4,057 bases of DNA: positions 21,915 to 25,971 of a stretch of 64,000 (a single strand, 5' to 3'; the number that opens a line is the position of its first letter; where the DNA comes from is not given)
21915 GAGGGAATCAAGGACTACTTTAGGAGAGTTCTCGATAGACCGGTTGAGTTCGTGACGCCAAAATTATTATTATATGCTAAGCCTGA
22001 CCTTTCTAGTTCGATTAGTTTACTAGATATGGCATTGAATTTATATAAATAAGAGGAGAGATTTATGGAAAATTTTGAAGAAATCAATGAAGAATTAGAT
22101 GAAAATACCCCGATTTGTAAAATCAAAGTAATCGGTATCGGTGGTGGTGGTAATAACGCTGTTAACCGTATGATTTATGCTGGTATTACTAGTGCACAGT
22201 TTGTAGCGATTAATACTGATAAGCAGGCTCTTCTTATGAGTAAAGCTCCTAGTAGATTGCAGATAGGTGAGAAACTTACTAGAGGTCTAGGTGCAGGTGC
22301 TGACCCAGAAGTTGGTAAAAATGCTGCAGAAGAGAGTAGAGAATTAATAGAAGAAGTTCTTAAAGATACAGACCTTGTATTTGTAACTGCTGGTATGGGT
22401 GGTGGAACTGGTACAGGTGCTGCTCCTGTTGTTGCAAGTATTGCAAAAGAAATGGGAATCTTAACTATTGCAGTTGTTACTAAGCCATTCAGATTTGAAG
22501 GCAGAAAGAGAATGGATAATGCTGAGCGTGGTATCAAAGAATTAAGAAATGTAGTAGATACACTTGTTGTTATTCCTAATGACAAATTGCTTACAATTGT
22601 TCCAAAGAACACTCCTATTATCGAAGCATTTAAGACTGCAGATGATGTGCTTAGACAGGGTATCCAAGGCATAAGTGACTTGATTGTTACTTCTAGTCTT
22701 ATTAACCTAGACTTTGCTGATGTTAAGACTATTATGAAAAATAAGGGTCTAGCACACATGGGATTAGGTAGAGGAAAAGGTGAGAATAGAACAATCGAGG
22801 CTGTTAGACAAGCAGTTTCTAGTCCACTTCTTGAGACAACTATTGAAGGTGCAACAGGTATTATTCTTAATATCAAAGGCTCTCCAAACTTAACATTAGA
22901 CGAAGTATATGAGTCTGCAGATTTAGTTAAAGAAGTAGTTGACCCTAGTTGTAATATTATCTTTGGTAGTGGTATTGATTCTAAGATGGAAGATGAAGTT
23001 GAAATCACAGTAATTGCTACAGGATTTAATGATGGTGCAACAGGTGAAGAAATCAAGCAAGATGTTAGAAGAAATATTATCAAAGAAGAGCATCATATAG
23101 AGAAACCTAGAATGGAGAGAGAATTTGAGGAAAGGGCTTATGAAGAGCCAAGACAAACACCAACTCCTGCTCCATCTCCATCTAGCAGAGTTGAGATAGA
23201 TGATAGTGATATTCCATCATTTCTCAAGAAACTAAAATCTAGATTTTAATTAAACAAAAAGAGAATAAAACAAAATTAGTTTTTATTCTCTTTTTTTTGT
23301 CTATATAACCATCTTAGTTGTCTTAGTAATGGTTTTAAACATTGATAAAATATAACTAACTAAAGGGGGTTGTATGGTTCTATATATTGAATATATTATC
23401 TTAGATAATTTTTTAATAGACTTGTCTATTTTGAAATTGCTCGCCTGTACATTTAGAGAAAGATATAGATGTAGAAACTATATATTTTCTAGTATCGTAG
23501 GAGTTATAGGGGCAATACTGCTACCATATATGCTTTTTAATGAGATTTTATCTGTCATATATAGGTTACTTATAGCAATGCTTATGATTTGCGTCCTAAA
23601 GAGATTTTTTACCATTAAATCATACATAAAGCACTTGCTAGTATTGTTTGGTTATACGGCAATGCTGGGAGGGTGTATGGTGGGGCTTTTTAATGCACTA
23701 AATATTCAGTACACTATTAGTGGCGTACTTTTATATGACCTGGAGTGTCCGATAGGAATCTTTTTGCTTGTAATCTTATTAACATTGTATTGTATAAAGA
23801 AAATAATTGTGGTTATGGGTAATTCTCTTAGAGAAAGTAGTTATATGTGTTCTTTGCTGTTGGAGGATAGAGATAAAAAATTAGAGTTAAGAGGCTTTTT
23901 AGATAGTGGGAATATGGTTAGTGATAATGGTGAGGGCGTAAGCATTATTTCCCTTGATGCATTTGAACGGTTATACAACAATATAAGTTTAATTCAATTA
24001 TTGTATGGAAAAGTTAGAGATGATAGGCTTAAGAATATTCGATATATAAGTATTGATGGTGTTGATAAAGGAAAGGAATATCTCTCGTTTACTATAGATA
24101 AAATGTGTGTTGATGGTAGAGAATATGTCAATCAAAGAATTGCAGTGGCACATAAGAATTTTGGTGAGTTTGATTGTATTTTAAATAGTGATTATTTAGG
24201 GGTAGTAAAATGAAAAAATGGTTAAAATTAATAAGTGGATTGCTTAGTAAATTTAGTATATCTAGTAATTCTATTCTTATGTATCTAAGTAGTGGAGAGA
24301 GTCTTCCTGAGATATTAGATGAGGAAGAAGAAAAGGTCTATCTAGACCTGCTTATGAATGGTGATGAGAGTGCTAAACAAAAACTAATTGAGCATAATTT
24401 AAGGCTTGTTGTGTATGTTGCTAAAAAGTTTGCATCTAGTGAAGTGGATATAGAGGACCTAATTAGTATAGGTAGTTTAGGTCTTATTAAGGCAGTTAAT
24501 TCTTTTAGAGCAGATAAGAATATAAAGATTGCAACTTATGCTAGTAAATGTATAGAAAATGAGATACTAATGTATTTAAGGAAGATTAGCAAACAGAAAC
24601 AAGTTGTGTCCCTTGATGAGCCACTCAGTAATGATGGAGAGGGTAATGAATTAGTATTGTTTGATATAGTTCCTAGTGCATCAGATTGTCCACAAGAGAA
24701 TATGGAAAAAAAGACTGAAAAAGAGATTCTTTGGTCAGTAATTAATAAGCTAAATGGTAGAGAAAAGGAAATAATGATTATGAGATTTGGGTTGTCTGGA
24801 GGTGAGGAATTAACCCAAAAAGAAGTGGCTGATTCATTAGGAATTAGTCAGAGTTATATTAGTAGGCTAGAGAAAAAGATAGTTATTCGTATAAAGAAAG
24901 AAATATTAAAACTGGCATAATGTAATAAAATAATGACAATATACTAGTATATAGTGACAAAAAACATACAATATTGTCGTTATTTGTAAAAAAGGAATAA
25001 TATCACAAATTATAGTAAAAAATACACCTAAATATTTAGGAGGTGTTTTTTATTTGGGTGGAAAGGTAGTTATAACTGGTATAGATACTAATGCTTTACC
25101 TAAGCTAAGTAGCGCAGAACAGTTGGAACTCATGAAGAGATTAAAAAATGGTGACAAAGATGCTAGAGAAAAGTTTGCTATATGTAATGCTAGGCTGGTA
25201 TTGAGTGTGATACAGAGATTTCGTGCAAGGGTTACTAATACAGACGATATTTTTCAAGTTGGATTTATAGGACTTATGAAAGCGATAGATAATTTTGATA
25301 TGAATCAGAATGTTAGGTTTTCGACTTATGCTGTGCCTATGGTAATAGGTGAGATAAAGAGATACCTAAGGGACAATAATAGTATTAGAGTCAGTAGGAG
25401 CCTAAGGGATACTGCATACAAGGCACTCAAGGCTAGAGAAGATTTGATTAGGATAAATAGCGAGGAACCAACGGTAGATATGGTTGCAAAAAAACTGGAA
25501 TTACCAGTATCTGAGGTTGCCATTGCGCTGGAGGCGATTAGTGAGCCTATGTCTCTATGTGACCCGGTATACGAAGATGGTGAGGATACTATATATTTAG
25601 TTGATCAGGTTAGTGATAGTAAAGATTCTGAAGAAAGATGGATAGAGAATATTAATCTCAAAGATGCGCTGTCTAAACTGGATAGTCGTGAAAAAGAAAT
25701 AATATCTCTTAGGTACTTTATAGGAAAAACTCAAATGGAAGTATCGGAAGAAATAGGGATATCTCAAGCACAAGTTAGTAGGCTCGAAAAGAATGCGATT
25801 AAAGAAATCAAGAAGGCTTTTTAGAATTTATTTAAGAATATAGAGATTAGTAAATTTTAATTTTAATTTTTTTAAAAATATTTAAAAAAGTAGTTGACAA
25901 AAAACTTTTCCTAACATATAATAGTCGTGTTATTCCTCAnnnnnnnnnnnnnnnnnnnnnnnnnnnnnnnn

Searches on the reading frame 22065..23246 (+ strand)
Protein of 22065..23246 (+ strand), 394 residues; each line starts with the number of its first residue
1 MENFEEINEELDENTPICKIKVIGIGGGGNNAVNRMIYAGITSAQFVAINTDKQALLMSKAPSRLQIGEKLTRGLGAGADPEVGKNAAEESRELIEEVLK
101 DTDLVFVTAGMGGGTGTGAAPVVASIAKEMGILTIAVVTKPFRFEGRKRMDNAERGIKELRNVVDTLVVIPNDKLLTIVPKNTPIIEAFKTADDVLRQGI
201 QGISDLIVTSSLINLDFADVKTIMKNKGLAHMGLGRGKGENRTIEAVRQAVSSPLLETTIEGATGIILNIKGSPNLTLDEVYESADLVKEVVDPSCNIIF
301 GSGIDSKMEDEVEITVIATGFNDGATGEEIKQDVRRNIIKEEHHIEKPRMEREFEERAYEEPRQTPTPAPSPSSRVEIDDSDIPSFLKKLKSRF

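Call 36: list_cluster_members(proteins=[window:22065-23246:+, window:11705-14167:+, window:9738-11462:+, window:6679-7821:+])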
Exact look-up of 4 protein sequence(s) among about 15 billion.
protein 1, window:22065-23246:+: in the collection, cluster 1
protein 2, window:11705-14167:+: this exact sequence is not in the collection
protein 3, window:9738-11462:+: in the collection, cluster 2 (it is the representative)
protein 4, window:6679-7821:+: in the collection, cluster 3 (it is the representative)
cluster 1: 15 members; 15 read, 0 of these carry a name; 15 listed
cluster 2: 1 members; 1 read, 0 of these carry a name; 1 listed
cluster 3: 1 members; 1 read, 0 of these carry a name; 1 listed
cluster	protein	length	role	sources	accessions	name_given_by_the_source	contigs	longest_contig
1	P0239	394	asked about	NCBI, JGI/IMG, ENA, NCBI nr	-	-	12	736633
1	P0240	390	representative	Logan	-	-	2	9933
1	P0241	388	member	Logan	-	-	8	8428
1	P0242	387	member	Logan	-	-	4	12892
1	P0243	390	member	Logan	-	-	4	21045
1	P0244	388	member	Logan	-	-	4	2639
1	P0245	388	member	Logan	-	-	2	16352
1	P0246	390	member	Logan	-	-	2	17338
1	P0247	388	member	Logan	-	-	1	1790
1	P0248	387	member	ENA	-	-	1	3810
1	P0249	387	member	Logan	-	-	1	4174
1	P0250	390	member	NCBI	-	-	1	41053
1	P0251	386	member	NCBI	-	-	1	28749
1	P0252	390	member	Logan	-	-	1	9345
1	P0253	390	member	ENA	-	-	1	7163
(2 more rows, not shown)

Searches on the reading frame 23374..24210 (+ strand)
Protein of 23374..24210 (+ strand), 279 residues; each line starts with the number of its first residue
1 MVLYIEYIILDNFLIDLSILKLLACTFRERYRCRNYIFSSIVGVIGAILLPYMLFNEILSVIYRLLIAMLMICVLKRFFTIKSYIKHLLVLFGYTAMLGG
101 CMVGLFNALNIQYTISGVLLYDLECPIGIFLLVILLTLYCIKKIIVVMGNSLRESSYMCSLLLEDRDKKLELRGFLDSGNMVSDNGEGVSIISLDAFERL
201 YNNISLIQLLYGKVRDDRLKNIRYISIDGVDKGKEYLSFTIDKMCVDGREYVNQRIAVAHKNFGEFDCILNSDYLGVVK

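Call 72: search_protein_families(library=pfam, proteins=[window:23374-24210:+], max_evalue=0.001)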
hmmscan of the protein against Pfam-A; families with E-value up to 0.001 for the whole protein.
window:23374-24210:+ (279 aa): 1 family
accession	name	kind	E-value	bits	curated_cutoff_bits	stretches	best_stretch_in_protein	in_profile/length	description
PF03419.18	Peptidase_U4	-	1.1e-30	107.3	28.4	1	2-273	1-283/284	Sporulation factor SpoIIGA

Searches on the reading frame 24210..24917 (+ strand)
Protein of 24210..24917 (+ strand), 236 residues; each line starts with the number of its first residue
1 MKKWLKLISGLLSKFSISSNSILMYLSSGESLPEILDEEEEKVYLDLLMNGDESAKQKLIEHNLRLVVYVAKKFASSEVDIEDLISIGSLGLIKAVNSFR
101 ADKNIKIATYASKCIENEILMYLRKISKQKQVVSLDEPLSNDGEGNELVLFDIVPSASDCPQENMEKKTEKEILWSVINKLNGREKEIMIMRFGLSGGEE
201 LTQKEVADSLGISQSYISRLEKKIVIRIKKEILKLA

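Call 72: search_protein_families(library=pfam, proteins=[window:24210-24917:+], max_evalue=0.001)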
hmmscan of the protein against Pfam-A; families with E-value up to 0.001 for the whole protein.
window:24210-24917:+ (236 aa): 3 families
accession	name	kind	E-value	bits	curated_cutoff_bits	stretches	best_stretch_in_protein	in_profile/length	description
PF04542.20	Sigma70_r2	-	3.9e-17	62.2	24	1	59-126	1-68/71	Sigma-70 region 2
PF04545.22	Sigma70_r4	-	3.7e-14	52.4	24.1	1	178-229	2-49/50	Sigma-70, region 4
PF01381.28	HTH_3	-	7.5e-07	29.5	23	1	201-233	10-41/55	Helix-turn-helix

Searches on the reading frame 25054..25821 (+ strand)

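Call 72: search_protein_families(library=pfam, proteins=[window:25054-25821:+], max_evalue=0.001)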
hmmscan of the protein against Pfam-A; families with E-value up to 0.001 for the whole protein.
window:25054-25821:+ (256 aa): 5 families
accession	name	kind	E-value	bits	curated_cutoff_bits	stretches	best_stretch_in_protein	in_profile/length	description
PF04542.20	Sigma70_r2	-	1.3e-16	60.6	24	1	45-109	5-69/71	Sigma-70 region 2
PF04545.22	Sigma70_r4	-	1.5e-13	50.5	24.1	1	205-254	1-50/50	Sigma-70, region 4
PF04539.22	Sigma70_r3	-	1.8e-06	28.4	25.3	1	122-179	4-61/78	Sigma-70 region 3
PF08281.18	Sigma70_r4_2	-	7.2e-06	26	25.7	1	202-243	4-45/54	Sigma-70, region 4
PF07638.17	Sigma70_ECF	-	0.00076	19.9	21.1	0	184-243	109-170/185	ECF sigma factor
